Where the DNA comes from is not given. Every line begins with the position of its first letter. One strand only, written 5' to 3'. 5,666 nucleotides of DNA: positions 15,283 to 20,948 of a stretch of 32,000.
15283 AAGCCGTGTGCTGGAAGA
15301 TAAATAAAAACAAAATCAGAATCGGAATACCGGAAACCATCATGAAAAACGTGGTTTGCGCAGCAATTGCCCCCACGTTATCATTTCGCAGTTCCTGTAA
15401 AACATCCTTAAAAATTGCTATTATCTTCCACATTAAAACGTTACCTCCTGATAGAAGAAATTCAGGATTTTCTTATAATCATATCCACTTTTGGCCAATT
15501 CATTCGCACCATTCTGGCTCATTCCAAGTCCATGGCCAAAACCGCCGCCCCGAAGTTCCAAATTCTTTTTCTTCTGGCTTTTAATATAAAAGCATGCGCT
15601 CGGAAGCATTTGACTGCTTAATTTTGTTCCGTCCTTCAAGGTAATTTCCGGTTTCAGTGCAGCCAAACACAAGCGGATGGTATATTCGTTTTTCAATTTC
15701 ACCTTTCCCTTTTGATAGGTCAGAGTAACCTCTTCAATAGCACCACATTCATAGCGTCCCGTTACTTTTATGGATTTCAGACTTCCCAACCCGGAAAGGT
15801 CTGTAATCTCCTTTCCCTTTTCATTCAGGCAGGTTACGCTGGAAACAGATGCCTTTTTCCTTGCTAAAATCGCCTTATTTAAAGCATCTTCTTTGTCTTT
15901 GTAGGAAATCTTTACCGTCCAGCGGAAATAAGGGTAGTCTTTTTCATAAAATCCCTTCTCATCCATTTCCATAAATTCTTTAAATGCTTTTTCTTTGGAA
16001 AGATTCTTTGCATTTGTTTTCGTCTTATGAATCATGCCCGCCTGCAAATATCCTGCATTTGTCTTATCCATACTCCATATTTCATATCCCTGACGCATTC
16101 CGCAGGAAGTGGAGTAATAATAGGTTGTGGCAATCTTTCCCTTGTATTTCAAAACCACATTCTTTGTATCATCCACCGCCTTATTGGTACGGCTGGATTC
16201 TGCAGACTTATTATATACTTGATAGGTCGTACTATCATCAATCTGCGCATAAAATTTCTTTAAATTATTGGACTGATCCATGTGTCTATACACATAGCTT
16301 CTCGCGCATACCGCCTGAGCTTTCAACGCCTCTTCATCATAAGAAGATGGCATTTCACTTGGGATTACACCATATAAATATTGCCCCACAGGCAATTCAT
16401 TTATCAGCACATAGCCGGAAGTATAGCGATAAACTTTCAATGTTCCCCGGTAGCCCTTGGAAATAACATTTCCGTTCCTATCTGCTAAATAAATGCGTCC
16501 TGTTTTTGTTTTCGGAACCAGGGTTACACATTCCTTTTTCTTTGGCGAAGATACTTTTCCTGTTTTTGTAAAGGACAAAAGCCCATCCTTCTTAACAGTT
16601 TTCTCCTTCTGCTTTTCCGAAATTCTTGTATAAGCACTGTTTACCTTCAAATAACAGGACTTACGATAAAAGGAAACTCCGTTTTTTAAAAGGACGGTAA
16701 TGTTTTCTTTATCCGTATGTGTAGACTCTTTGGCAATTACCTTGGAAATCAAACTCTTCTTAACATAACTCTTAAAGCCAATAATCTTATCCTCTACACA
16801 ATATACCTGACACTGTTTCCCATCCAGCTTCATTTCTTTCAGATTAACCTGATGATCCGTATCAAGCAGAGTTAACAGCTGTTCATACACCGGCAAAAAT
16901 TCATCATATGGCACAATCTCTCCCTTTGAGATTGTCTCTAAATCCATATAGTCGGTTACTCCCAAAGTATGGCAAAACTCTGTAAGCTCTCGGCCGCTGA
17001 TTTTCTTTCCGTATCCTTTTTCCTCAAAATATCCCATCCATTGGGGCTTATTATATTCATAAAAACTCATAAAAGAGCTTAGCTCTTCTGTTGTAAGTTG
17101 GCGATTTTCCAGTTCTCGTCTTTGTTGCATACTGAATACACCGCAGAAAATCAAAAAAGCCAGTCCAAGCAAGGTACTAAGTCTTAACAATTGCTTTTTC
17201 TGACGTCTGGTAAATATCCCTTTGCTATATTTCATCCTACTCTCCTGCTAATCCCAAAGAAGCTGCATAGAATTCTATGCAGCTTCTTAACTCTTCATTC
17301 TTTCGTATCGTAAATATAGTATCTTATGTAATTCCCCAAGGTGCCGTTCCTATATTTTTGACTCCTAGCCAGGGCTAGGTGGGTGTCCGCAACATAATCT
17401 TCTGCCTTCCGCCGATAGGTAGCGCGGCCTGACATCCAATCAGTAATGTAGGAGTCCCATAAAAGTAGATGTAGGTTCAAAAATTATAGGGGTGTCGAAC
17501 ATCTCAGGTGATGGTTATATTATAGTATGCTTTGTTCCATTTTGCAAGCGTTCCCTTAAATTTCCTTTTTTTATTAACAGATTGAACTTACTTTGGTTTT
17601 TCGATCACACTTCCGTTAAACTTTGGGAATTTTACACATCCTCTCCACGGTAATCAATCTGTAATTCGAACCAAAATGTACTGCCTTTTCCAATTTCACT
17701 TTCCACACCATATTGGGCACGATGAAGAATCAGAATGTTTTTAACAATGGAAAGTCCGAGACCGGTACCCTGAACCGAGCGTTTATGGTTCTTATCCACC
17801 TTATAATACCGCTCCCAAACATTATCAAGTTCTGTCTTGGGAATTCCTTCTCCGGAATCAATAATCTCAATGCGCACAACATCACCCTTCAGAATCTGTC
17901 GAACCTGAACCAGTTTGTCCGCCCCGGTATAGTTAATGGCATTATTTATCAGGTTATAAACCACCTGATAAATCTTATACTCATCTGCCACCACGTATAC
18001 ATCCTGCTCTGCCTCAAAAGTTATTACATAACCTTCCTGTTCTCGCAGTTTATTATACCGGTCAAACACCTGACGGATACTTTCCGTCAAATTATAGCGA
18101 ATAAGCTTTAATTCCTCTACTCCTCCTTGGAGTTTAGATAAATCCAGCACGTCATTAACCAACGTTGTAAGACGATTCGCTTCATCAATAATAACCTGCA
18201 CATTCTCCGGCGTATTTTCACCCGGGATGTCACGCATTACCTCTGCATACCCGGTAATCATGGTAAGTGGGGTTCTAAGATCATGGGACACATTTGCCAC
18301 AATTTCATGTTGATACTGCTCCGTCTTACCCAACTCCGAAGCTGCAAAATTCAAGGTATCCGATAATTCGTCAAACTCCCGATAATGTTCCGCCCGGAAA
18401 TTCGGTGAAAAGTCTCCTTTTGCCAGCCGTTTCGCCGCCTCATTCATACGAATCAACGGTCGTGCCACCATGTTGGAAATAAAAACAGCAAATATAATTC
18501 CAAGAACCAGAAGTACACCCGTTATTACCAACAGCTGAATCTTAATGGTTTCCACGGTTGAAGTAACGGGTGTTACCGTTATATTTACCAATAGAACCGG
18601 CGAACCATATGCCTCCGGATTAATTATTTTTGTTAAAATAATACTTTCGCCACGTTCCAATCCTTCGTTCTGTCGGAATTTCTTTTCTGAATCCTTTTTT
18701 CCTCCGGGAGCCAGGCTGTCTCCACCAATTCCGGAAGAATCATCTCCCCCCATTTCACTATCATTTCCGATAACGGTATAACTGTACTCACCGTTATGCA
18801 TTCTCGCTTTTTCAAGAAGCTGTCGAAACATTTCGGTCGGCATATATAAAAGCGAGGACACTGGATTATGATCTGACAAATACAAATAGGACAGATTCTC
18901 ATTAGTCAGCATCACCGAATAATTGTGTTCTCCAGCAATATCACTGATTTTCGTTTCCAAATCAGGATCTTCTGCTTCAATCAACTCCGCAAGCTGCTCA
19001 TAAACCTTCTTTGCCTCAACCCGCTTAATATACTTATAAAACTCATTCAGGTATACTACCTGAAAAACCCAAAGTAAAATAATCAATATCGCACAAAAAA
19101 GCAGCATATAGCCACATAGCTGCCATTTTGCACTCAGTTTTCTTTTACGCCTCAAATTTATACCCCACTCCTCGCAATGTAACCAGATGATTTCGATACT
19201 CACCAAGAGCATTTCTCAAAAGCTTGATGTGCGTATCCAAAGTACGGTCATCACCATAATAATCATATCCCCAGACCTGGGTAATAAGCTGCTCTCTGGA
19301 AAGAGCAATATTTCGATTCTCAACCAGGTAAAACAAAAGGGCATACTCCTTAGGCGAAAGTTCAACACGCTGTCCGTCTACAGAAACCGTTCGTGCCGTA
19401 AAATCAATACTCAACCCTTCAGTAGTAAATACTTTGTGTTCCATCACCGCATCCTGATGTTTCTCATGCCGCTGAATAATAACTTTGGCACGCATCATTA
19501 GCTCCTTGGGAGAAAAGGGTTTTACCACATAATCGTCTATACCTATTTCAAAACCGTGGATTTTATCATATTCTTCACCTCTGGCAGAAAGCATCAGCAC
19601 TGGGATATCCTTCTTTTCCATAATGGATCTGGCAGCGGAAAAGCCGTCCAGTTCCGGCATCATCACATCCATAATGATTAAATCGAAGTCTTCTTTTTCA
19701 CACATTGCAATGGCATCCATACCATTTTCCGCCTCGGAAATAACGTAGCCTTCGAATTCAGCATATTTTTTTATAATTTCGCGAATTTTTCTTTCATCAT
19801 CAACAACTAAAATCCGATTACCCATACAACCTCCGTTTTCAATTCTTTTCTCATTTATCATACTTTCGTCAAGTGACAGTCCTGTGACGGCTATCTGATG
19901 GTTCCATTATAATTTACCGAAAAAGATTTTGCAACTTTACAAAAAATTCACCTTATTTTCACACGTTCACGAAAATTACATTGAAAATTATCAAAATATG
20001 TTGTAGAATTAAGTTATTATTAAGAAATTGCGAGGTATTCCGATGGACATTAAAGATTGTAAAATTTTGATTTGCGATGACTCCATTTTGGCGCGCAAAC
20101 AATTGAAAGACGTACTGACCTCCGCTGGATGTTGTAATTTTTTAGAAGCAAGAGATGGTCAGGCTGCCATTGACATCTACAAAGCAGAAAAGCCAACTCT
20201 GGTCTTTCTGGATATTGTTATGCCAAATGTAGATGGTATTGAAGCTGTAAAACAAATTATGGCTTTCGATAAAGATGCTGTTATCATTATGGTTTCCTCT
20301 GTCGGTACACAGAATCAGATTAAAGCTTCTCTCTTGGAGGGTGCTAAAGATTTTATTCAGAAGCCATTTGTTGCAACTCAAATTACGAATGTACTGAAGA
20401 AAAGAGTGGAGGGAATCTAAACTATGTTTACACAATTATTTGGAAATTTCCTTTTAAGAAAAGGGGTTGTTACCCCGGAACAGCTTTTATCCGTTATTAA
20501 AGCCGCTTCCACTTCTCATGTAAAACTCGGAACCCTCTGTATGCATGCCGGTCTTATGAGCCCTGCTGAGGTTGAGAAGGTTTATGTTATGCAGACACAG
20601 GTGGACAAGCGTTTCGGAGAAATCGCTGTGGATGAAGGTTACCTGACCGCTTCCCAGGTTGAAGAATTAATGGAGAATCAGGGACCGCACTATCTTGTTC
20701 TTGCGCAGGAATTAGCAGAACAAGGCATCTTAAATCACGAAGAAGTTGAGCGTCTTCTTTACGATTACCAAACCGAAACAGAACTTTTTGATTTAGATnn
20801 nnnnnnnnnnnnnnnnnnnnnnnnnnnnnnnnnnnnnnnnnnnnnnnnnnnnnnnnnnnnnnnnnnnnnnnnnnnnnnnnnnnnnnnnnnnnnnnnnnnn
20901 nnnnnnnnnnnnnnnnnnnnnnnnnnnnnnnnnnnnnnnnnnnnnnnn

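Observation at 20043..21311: CheY-like receiver coupled to a fusion of four MshEN-type repeats and a CheX-like domain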

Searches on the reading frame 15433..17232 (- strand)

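Call 34: search_protein_families(library=pfam, proteins=[window:15433-17232:-], max_evalue=0.001)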
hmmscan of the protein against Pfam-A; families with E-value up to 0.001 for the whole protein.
window:15433-17232:- (599 aa): 1 family
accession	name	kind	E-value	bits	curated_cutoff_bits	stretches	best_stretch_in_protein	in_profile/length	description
PF08486.15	SpoIID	-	1.1e-26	93.7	23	1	271-363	2-97/97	Stage II sporulation protein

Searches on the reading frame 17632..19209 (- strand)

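Call 34: search_protein_families(library=pfam, proteins=[window:17632-19209:-], max_evalue=0.001)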
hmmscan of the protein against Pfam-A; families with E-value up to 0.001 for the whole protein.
window:17632-19209:- (525 aa): 3 families
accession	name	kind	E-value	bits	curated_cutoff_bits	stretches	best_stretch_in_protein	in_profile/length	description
PF02518.31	HATPase_c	-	1.4e-23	83.9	26.4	1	409-517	2-108/111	Histidine kinase-, DNA gyrase B-, and HSP90-like ATPase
PF00512.31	HisKA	-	2.1e-19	69.8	26.9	1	301-363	3-66/66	His Kinase A (phospho-acceptor) domain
PF00672.30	HAMP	-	4.1e-05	24.3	25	1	243-290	1-48/53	HAMP domain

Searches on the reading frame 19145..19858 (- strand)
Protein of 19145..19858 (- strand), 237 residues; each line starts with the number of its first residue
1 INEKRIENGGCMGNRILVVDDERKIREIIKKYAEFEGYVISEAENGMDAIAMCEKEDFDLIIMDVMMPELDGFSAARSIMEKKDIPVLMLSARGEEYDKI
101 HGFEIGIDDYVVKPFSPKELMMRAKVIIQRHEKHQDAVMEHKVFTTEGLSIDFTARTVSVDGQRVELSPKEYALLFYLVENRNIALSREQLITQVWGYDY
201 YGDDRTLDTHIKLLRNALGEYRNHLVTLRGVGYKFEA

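Call 34: search_protein_families(library=pfam, proteins=[window:19145-19858:-], max_evalue=0.001)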
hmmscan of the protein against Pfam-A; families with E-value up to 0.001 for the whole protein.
window:19145-19858:- (237 aa): 2 families
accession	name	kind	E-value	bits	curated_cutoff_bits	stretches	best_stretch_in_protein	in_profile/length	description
PF00072.30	Response_reg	-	1.4e-30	106.2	30.2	1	16-123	1-109/111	Response regulator receiver domain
PF00486.34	Trans_reg_C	-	8.7e-25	87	26.2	1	162-235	1-77/77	Transcriptional regulatory protein, C terminal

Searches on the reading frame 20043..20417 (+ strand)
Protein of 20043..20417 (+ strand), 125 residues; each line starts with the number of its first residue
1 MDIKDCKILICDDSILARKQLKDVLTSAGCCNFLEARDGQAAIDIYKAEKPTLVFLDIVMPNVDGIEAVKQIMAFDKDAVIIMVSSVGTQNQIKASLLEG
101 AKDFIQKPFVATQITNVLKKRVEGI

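Call 3: search_protein_families(library=pfam, proteins=[window:20043-20417:+], max_evalue=10)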
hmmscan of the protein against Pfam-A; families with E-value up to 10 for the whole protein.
window:20043-20417:+ (125 aa): 1 family
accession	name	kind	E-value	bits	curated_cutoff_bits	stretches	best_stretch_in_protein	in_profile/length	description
PF00072.30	Response_reg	-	2.5e-25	89.3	30.2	1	8-118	1-110/111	Response regulator receiver domain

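Call 4: search_protein_families(library=ncbifam, proteins=[window:20043-20417:+], max_evalue=10)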
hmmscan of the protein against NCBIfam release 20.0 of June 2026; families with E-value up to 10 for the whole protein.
window:20043-20417:+ (125 aa): 107 families (the best 25 are shown)
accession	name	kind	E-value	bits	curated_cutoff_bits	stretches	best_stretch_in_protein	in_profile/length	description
NF041367.1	CheY_Halo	equivalog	1.3e-24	86.8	200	1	8-119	1-111/114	chemotaxis protein CheY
NF001965.0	PRK00742.1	subfamily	2e-22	79.9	293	1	5-113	3-113/357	chemotaxis-specific protein-glutamate methyltransferase CheB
NF009206.0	PRK12555.1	subfamily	9.2e-20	70.9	342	1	6-113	1-110/340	chemotaxis-specific protein-glutamate methyltransferase CheB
NF008469.0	PRK11361.1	equivalog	2.9e-16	59.2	714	1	7-119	6-117/461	acetoacetate metabolism transcriptional regulator AtoC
NF045505.1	RR_RssB_Pseudo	equivalog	8.2e-16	58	700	1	4-110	4-109/394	two-component system response regulator RssB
NF045944.1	ResRegRpaBCyano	equivalog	1.4e-15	57.3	330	1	9-114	1-104/229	response regulator transcription factor RpaB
NF040689.1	MtrAB_MtrA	equivalog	1.5e-15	57.2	300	1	8-121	1-112/219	MtrAB system response regulator MtrA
NF051870.1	NAssimRespRegNtrX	equivalog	1.9e-15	56.7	600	1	7-123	3-120/452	nitrogen assimilation response regulator NtrX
NF007969.0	PRK10693.1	equivalog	3.6e-15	55.8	329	1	5-110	7-111/337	two-component system response regulator RssB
NF052445.1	RespRegMctR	equivalog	5e-15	55.5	300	1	7-119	3-116/205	two-component system response regulator MctR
NF051850.1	RespRegRprY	equivalog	1.3e-14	54.2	370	1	5-116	4-114/234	response regulator transcription factor RprY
NF007135.0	PRK09581.1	equivalog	1.5e-14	53.7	474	1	6-115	3-113/457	PleD family two-component system response regulator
TIGR02875.1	spore_0_A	equivalog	2.4e-14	53.2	200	1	6-119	3-119/262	sporulation transcription factor Spo0A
NF007901.0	PRK10610.1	equivalog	3.3e-14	53.1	189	1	3-123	3-125/129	chemotaxis response regulator CheY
NF041733.1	resp_reg_CseB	equivalog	1.2e-13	51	350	1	8-115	3-108/228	two-component system response regulator CseB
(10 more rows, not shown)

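Call 58: search_solved_structures(query=window:20043-20417:+, max_evalue=1e-10)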
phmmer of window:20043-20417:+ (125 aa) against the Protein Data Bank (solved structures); distinct sequences matched with E-value up to 1e-10: 65 (the best 60 are shown).
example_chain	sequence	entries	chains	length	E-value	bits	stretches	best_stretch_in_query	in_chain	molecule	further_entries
6er7_A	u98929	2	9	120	1.6e-24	89.6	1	7-116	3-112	120aa long hypothetical chemotaxis protein (CheY)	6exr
1tmy_A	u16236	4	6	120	2.2e-24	89.1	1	7-120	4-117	CHEY PROTEIN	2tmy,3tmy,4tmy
4iga_A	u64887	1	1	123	2.2e-24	89.1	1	7-120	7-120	Chemotaxis protein CheY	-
1u0s_Y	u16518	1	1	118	2.5e-24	88.9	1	7-120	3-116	Chemotaxis protein cheY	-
4qyw_A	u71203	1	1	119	3.2e-23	85.4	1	7-120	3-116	Chemotaxis protein CheY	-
6c40_B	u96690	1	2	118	1.2e-22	83.5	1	7-120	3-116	Chemotaxis protein CheY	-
9rhz_C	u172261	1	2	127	3.5e-22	82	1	7-120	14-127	Chemotaxis protein CheY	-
8q52_A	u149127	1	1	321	9.1e-22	80.7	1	3-109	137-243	Leucine-specific-binding protein,Chemotaxis protein CheY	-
3hzh_A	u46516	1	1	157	7.9e-21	77.7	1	7-114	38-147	Chemotaxis response regulator (CheY-3)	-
9xzo_A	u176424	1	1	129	5.6e-15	58.8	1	6-120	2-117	De novo protein M1X0B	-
3q15_C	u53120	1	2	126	1.1e-14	57.9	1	6-121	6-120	Sporulation initiation phosphotransferase F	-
1fsp_A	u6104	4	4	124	1.2e-14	57.7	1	6-121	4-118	STAGE 0 SPORULATION PROTEIN F | SPORULATION RESPONSE REGULATORY PROTEIN | Sporulation initiation phosphotransferase F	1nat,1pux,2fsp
1pey_A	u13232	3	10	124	1.7e-14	57.2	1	6-121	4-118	Sporulation initiation phosphotransferase F | SPORULATION RESPONSE REGULATORY PROTEIN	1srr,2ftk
2jvk_A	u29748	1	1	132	2.1e-14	56.9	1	6-121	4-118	Sporulation initiation phosphotransferase F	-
1f51_E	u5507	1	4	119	2.1e-14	56.9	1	7-121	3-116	SPORULATION INITIATION PHOSPHOTRANSFERASE F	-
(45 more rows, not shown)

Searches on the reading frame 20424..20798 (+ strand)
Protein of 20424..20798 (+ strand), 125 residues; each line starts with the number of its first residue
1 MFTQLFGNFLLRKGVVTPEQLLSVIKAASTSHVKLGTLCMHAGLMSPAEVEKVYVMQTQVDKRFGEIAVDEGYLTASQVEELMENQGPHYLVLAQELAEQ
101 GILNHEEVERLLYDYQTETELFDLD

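Call 71: predict_structure(alignment_id=A3)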
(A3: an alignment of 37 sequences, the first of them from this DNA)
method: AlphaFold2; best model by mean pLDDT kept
length: 125 residues; sequences in the alignment: 37
mean_pLDDT: 84.3   pTM: 0.60
mean pLDDT of the five models: 84.3, 79.1, 78.9, 78.6, 76.2
residues with pLDDT >= 90: 38; 70-90: 73; 50-70: 12; < 50: 2
segments of 3 or more residues with pLDDT < 50: none
pLDDT, mean of each block of 10 residues (from residue 1): 77 90 83 79 88 92 93 92 76 86 88 83 54
secondary structure, 60 per line:
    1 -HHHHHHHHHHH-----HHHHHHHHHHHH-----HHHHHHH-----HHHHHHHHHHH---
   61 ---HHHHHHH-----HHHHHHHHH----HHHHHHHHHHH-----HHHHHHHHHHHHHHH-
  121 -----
elements in order: H2-12 H18-29 H35-41 H47-57 H64-70 H76-84 H89-99 H105-119

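Call 73: fold_search(model_id=the predicted structure, library=pdb)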
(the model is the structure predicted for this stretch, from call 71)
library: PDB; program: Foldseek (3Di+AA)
matches with E <= 10: 51; with E <= 0.001: 0
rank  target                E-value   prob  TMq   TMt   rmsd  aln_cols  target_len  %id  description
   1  8pfa_A                9.0e-01  0.89  0.32  0.29   6.7        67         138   25  X-ray structure of the Thermus thermophilus K167R mutant of the PilF-GSPIIB domain in the c-di-GMP bound state (released 2024-06-26)
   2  5htl_A                9.6e-01  0.99  0.43  0.39   0.9        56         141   25  Structure of MshE with cdg (released 2016-10-05)
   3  5htl_B                9.6e-01  0.94  0.35  0.32   6.9        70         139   26  Structure of MshE with cdg (released 2016-10-05)
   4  9g1w_MODEL_1_A        1.1e+00  0.97  0.38  0.31   1.4        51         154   25  NMR solution structure of the Thermus thermophilus PilF-GSPIIA domain (released 2025-05-21)
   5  8pdk_B                1.4e+00  0.84  0.33  0.30   6.5        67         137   27  X-ray structure of the Thermus thermophilus PilF-GSPIIB domain in the c-di-GMP bound state (released 2024-06-26)
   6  9gl5_A                1.6e+00  0.77  0.32  0.30   6.3        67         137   28  X-ray structure of the Thermus thermophilus Q190E mutant of the PilF-GSPIIB domain in the c-di-GMP bound state (released 2025-06-25)
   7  8pdk_A                1.9e+00  0.69  0.32  0.29   6.2        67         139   30  X-ray structure of the Thermus thermophilus PilF-GSPIIB domain in the c-di-GMP bound state (released 2024-06-26)
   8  7bqn_MODEL_1_A        2.2e+00  0.10  0.30  0.30  13.8       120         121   20  Solution NMR structure of fold-C Rei; de novo designed protein with an asymmetric all-alpha topology (released 2021-04-07)
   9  2n7z_MODEL_1_A        2.3e+00  0.06  0.21  0.24  11.5       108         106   10  Solution structure of RIP2 CARD (released 2015-12-23)
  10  8pe0_A                2.6e+00  0.60  0.32  0.29   6.2        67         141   28  X-ray structure of the Thermus thermophilus K167L mutant of the PilF-GSPIIB domain in the c-di-GMP bound state (released 2024-06-26)
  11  8pfa_B                2.7e+00  0.63  0.33  0.30   6.5        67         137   25  X-ray structure of the Thermus thermophilus K167R mutant of the PilF-GSPIIB domain in the c-di-GMP bound state (released 2024-06-26)
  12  4yy5_A                2.9e+00  0.08  0.26  0.30  10.6       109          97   18  Computationally designed left-handed alpha/alpha toroid with 3 repeats in space group P43212 (released 2015-12-16)
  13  5f4y_B                3.2e+00  0.02  0.16  0.15  18.8       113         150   20  Structure of the SD2 domain of Human Shroom2 (released 2016-10-19)
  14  3vod_B                3.4e+00  0.02  0.19  0.17  16.4       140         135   18  Crystal Structure of mutant MarR C80S from E.coli (released 2013-03-06)
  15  6xp8                  4.1e+00  0.10  0.21  0.12  11.8        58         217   24  The crystal structure of TfuA involved in peptide backbone thioamidation from Methanosarcina acetivorans (released 2021-03-17)
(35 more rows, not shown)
